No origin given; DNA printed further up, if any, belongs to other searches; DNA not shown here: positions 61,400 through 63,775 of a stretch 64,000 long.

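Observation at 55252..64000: AT-rich one-strand island built from three tandem surface-protein / small-basic-protein modules next to a Zot-like NTPase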

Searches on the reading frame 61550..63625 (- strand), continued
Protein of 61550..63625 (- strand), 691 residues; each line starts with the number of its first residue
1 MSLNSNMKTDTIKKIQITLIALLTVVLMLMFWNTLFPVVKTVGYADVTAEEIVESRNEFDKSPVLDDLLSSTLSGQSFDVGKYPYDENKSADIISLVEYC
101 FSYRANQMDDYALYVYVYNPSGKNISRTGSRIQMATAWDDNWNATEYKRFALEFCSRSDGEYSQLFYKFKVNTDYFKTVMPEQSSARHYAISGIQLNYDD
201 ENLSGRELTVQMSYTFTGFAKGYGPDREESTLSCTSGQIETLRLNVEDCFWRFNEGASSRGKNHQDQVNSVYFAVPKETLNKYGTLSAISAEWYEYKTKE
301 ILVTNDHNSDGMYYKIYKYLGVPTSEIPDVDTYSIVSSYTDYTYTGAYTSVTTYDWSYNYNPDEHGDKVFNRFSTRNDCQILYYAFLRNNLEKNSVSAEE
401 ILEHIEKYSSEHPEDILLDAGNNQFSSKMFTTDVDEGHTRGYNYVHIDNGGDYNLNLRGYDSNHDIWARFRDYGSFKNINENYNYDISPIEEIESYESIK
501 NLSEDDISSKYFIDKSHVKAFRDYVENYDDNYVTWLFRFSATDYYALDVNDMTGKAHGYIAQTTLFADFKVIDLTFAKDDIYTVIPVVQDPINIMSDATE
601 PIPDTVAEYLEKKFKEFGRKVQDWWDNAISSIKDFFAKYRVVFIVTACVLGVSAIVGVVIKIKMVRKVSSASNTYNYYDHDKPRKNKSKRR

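Call 86: predict_structure(alignment_id=A3)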
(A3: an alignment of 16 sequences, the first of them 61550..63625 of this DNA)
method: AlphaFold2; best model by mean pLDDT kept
length: 691 residues; sequences in the alignment: 16
mean_pLDDT: 75.5   pTM: 0.73
mean pLDDT of the five models: 75.5, 73.3, 72.7, 72.1, 70.8
residues with pLDDT >= 90: 225; 70-90: 224; 50-70: 160; < 50: 82
segments of 3 or more residues with pLDDT < 50: 1-8, 31-57, 104-107, 223-227, 661-687, 689-691
pLDDT, mean of each block of 10 residues (from residue 1): 41 70 71 36 33 44 81 66 84 73 50 85 86 90 90 90 90 69 71 87 77 79 51 81 94 74 85 96 95 95 89 89 88 78 57 83 65 77 93 85 94 90 89 88 86 55 59 55 70 92 91 92 94 94 90 84 95 94 94 92 59 59 65 63 58 54 38 35 45 41
secondary structure, 60 per line:
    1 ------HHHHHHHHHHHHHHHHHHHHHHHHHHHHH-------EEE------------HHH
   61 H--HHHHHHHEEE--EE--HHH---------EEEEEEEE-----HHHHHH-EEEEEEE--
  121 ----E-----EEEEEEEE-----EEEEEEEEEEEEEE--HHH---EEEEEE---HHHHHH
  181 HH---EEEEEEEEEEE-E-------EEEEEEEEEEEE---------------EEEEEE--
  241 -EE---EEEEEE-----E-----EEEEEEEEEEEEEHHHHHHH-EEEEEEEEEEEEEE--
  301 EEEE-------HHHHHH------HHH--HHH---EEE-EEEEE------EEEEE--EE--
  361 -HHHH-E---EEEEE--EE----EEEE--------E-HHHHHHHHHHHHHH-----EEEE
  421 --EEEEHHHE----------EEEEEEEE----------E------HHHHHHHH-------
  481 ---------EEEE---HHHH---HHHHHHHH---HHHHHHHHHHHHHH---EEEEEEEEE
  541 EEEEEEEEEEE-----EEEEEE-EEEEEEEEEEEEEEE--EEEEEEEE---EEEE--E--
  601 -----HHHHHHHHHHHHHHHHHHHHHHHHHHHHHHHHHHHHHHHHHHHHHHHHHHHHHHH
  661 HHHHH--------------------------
elements in order (helices of 4 or more, strands of 3 or more residues): H7-35 E43-45 H58-61 H64-70 E71-73 E92-99 H105-110 E112-118 E131-138 E144-157 E166-171 H175-182 E186-196 E206-217 E233-238 E247-252 E264-276 H277-283 E285-298 E301-304 H312-317 E335-337 E339-343 E350-354 H362-365 E371-375 E384-387 H398-411 E417-420 E423-426 E441-448 H466-473 E490-493 H497-500 H504-511 H515-528 E532-551 E557-562 E564-578 E581-588 E592-595 H606-665

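Call 91: fold_search(model_id=the predicted structure, library=pdb)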
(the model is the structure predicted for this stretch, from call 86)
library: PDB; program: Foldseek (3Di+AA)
matches with E <= 10: 291; with E <= 0.001: 0
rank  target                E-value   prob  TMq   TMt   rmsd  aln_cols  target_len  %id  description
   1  1f13_A                9.3e-02  0.30  0.12  0.11  18.2       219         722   10  RECOMBINANT HUMAN CELLULAR COAGULATION FACTOR XIII (released 1998-08-12)
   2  8gcd_A                1.2e-01  0.08  0.09  0.07  18.7       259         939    7  Full length Integrin AlphaIIbBeta3 in inactive state (released 2024-03-06)
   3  5dmy_B                1.2e-01  0.07  0.08  0.07  19.2       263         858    7  Beta-galactosidase - construct 33-930 (released 2016-10-05)
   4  3ije_A                1.6e-01  0.03  0.06  0.04  19.2       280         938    5  Crystal structure of the complete integrin alhaVbeta3 ectodomain plus an Alpha/beta transmembrane fragment (released 2009-09-29)
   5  5cf3                  1.9e-01  0.03  0.08  0.13  21.7       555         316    6  Crystal structures of Bbp from Staphylococcus aureus (released 2015-09-23)
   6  3au0                  2.0e-01  0.03  0.08  0.13  24.6       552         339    6  Structural and biochemical characterization of ClfB:ligand interactions (released 2011-05-04)
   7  2wlj_B                2.2e-01  0.20  0.10  0.22  18.6       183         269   10  Potassium channel from Magnetospirillum magnetotacticum (released 2010-06-09)
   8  8wa2_D                2.2e-01  0.07  0.08  0.04  19.1       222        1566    9  cryo-EM structure of native mastigonemes isolated from Chlamydomonas reinhardtii at 3.0 angstrom resolution (released 2024-04-10)
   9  8t2v_A                2.4e-01  0.04  0.08  0.06  17.4       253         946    8  Cryo-EM Structures of Full-length Integrin alphaIIbbeta3 in Native Lipids (released 2023-07-26)
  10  9nms_A                2.6e-01  0.10  0.09  0.17  19.6       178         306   12  R162Q mutant of inwardly rectifying potassium channel Kir7.1 (released 2026-01-28)
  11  9nmt_A                3.1e-01  0.08  0.07  0.14  15.2       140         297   11  ML418 bound inwardly rectifying potassium channel Kir7.1 R162Q mutant (released 2026-01-28)
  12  7n9l                  4.1e-01  0.16  0.10  0.21  11.4       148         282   11  KirBac3.1 C71S C262S (released 2021-12-29)
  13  9pr5_A                4.1e-01  0.10  0.10  0.19  20.3       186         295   13  Cryo-EM structure of the human inward-rectifier potassium 7.1 channel (Kir7.1) extended state (released 2026-02-25)
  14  7adi_B                4.3e-01  0.14  0.10  0.21  10.5       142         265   10  KirBac3.1 W46R: role of a highly conserved tryptophan at the membrane-water interface of Kir channel (released 2022-01-12)
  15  1yge                  4.3e-01  0.06  0.07  0.06  16.0       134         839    9  LIPOXYGENASE-1 (SOYBEAN) AT 100K (released 1997-07-23)
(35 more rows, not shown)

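Call 92: fold_search(model_id=the predicted structure, library=viral)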
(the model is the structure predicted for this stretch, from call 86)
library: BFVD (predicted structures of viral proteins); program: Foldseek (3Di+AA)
matches with E <= 10: 286; with E <= 0.001: 1
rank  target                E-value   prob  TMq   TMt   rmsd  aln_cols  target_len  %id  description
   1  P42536                7.0e-04  0.28  0.13  0.14  26.5       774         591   10  Uncharacterized 66.6 kDa protein [Acholeplasma phage L2]
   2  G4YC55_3              4.2e-02  0.23  0.12  0.07  27.0       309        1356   10  (no name in the UniProt tables at hand)
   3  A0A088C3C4            4.7e-02  0.23  0.11  0.08  16.1       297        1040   11  (no name in the UniProt tables at hand)
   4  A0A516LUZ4            1.0e-01  0.08  0.08  0.10  20.2       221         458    6  (no name in the UniProt tables at hand)
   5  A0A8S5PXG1            1.0e-01  0.05  0.08  0.08  23.4       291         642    8  Uncharacterized protein [Myoviridae sp. ctgsk7]
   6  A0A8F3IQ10            1.2e-01  0.06  0.08  0.08  32.5       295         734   12  (no name in the UniProt tables at hand)
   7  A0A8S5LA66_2          1.3e-01  0.04  0.07  0.05  19.7       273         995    9  Uncharacterized protein [Myoviridae sp. ctPuP5]
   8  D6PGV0                1.3e-01  0.01  0.06  0.04  40.1       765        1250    8  (no name in the UniProt tables at hand)
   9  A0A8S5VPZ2            1.5e-01  0.06  0.07  0.07  21.2       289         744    9  (no name in the UniProt tables at hand)
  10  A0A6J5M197            2.7e-01  0.28  0.11  0.30  23.1       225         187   13  Uncharacterized protein [uncultured Caudovirales phage]
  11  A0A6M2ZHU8            2.7e-01  0.01  0.04  0.02  31.9       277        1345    9  Outer capsid protein [Synechococcus phage S-SCSM1]
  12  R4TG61                2.9e-01  0.06  0.08  0.11  29.3       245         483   13  Uncharacterized protein [Haloarcula hispanica tailed virus 2]
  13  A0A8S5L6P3            2.9e-01  0.04  0.09  0.11  20.8       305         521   12  Uncharacterized protein [Myoviridae sp. ctA4D8]
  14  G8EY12                2.9e-01  0.02  0.09  0.05  36.9       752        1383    9  Fibronectin type-III domain-containing protein [Synechococcus phage S-CAM8]
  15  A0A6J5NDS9            3.4e-01  0.15  0.10  0.15  21.1       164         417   12  Big-1 domain-containing protein (Fragment) [uncultured Caudovirales phage]
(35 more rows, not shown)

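Call 114: search_solved_structures(query=A6, max_evalue=1)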
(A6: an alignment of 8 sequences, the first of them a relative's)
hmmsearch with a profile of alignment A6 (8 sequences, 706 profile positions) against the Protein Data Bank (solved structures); distinct sequences matched with E-value up to 1: 3.
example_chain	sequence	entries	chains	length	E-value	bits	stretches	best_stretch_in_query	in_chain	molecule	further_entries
8ap6_E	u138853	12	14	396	0.017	16.8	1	316-398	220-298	ATPTB1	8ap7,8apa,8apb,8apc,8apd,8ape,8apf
6xr1_A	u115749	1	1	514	0.072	14.7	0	475-503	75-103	dTor_9x57R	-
6xr2_A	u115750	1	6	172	0.2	13.2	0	475-503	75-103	dTor_3x57R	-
